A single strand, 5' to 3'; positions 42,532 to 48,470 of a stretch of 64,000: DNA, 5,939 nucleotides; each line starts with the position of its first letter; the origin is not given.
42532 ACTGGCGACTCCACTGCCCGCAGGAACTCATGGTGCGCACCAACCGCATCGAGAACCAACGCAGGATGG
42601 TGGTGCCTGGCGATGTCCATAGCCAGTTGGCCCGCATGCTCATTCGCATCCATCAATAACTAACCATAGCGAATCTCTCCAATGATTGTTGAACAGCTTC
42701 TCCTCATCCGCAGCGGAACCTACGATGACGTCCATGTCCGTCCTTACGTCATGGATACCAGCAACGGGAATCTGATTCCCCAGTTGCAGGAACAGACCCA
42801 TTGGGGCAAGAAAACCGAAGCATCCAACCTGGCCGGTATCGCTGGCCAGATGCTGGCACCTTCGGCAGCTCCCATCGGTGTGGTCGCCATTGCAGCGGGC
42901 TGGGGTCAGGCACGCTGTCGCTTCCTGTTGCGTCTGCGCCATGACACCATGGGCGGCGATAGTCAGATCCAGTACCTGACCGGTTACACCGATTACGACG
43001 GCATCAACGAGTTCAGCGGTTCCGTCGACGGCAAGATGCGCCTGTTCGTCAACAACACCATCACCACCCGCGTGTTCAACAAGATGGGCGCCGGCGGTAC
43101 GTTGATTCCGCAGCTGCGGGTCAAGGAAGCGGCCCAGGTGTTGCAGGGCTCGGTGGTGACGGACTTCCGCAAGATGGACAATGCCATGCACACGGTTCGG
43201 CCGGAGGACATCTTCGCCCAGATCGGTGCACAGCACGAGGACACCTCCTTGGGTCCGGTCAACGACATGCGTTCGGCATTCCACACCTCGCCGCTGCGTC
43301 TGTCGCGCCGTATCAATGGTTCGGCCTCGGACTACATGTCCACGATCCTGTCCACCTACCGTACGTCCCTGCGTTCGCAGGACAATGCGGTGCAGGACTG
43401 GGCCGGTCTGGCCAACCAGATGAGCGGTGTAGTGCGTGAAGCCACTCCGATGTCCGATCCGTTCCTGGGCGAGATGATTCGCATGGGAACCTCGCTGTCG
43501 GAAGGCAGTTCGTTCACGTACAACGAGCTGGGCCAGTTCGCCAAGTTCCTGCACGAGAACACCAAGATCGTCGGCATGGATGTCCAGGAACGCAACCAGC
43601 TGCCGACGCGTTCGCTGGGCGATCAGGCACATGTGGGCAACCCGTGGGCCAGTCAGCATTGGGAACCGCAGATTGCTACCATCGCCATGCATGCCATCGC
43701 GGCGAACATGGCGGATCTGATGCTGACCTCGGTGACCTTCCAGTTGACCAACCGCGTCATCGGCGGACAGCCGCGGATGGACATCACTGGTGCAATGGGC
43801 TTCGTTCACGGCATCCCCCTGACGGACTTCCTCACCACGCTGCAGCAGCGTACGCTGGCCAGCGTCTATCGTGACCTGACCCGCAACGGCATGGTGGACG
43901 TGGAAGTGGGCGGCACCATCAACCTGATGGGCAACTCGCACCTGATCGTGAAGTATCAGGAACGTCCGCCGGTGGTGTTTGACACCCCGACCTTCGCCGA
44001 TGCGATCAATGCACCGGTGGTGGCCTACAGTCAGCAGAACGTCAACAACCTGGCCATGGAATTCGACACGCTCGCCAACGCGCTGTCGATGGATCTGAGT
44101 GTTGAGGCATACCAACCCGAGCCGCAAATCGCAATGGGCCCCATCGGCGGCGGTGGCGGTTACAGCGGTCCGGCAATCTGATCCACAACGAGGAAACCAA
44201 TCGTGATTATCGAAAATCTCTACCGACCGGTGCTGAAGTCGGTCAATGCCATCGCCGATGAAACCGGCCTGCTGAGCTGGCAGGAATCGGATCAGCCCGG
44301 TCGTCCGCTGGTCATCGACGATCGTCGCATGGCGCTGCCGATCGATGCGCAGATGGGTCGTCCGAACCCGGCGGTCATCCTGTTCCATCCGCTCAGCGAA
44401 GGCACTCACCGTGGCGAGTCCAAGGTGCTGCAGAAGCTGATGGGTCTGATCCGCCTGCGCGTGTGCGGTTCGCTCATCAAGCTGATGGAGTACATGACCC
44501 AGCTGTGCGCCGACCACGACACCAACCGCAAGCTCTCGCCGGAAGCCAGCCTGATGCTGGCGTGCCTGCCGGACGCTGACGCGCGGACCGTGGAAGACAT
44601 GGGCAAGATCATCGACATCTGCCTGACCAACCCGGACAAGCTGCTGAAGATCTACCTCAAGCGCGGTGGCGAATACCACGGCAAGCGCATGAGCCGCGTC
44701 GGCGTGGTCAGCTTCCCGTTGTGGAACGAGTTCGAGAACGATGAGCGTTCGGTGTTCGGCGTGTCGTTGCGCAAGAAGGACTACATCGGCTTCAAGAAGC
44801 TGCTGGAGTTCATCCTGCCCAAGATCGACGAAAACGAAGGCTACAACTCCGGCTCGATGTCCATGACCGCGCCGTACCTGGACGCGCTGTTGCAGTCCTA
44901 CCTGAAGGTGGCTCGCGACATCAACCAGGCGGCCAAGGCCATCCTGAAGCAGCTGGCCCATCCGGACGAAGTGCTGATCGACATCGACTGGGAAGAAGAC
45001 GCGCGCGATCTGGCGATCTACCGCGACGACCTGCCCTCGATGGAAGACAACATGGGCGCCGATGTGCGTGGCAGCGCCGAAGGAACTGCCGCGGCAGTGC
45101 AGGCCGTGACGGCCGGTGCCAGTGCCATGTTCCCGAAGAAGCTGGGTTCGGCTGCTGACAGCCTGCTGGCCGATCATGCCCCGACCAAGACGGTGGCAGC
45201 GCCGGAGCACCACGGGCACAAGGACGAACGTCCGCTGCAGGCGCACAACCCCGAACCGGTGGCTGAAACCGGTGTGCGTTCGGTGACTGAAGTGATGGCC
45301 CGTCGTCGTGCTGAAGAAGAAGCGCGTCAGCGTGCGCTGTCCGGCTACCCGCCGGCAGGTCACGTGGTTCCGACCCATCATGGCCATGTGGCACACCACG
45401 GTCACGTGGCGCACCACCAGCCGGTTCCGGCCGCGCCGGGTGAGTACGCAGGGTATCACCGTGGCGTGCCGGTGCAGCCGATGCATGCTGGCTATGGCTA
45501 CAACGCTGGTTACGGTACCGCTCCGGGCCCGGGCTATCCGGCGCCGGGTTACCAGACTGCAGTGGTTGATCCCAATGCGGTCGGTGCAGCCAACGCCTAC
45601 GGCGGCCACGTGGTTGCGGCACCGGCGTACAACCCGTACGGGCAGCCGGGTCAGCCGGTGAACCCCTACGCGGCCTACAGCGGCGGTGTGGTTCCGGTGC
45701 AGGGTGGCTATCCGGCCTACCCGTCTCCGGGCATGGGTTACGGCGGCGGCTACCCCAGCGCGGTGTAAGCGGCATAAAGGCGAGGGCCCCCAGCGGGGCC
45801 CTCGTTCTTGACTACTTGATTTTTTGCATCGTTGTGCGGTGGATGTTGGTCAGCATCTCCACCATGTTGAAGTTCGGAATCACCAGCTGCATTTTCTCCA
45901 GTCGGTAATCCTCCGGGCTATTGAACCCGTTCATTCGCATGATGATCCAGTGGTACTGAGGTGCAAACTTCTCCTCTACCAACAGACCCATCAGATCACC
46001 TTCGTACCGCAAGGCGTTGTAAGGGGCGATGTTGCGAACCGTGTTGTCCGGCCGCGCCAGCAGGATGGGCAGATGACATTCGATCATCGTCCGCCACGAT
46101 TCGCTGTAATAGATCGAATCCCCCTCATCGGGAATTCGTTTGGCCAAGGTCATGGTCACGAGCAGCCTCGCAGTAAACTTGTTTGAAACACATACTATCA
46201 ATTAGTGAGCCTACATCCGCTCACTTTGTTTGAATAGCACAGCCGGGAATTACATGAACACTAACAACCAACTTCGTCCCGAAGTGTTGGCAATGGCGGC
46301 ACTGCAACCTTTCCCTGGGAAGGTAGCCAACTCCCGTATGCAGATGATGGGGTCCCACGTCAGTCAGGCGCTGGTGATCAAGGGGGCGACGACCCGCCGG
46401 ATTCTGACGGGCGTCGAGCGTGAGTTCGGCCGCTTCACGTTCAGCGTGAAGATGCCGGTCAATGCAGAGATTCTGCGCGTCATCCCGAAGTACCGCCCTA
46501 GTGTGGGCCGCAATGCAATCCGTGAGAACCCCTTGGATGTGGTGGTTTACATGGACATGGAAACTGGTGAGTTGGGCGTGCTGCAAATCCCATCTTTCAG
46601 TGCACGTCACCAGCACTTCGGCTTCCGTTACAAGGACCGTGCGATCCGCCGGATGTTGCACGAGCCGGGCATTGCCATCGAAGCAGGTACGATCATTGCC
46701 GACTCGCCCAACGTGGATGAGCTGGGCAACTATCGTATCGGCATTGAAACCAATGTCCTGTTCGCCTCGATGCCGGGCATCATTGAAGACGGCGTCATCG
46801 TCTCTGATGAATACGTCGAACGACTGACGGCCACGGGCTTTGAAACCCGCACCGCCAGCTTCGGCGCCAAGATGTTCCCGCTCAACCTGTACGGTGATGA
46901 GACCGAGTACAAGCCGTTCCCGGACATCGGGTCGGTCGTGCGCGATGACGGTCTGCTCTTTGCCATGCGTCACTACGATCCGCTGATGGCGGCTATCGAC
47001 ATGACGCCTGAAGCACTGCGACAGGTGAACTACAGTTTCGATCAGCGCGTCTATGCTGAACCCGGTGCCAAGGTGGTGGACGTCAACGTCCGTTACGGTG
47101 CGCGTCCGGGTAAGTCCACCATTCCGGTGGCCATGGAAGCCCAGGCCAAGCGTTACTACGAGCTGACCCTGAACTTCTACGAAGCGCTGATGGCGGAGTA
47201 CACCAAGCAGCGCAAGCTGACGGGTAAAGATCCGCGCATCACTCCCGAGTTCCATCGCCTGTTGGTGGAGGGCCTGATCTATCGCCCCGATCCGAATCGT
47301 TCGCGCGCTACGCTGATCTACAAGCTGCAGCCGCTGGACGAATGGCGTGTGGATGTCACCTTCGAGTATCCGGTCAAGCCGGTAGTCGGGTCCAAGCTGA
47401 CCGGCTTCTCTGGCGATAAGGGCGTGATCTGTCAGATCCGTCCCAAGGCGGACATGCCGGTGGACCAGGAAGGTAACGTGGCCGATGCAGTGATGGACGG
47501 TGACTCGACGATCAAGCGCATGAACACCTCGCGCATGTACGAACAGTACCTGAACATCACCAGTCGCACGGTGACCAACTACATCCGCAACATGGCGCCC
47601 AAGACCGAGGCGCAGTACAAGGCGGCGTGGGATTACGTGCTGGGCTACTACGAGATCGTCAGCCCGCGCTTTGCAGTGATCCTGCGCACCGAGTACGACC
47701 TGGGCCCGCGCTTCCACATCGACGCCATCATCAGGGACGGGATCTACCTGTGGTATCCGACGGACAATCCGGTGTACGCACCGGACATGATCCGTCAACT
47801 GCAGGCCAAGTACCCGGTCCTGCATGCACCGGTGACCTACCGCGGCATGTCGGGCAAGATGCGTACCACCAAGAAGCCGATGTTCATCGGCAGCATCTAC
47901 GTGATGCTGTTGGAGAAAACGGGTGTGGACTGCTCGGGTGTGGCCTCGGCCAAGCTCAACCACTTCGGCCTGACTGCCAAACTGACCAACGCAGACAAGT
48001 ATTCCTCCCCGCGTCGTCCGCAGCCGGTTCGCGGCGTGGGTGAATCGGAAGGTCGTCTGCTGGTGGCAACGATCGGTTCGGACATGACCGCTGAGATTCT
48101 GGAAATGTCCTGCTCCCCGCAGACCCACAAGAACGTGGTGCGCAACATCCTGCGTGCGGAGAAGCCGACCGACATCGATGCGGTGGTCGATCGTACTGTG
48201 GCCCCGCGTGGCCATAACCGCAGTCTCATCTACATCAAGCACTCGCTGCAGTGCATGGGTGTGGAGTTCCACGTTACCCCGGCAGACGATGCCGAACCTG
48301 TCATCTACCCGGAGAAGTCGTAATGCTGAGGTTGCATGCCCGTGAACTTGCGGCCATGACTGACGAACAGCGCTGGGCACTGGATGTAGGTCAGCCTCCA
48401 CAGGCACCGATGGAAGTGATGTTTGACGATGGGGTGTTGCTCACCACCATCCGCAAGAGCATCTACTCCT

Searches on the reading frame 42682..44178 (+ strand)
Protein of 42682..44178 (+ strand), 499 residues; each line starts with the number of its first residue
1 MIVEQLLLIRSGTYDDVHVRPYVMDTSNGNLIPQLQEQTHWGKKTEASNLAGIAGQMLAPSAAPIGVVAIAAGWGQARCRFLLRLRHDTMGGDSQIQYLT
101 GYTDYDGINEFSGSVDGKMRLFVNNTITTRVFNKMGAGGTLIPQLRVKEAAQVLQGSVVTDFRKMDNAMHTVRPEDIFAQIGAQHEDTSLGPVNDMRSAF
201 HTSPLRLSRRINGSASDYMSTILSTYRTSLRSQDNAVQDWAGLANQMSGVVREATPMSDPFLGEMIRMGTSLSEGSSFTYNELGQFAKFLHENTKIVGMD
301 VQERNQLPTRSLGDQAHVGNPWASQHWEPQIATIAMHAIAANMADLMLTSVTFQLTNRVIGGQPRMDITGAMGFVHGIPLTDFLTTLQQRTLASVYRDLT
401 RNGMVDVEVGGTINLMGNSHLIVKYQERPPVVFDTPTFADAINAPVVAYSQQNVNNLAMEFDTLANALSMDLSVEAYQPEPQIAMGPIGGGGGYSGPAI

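Call 92: search_protein_families(library=pfam, proteins=[window:42682-44178:+], max_evalue=0.01)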
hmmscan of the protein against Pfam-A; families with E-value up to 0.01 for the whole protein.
window:42682-44178:+ (499 aa): 0 families

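Call 93: find_related_loci(query=window:42682-44178:+, collection=viral_contigs, flank=300)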
Query window:42682-44178:+ (499 aa) in viral_contigs; peptide patterns used: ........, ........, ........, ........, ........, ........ (x = any residue, [..] = any of these).
2 stretches matched a pattern, but none encodes a relative of the query by tblastn (E <= 1e-3).

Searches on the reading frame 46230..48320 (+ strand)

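Call 92: search_protein_families(library=pfam, proteins=[window:46230-48320:+], max_evalue=0.01)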
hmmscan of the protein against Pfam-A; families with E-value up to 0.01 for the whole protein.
window:46230-48320:+ (697 aa): 1 family
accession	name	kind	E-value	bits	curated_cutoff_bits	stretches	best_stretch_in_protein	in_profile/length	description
PF00562.33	RNA_pol_Rpb2_6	-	6.9e-10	39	23.4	1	373-560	210-343/373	RNA polymerase Rpb2, domain 6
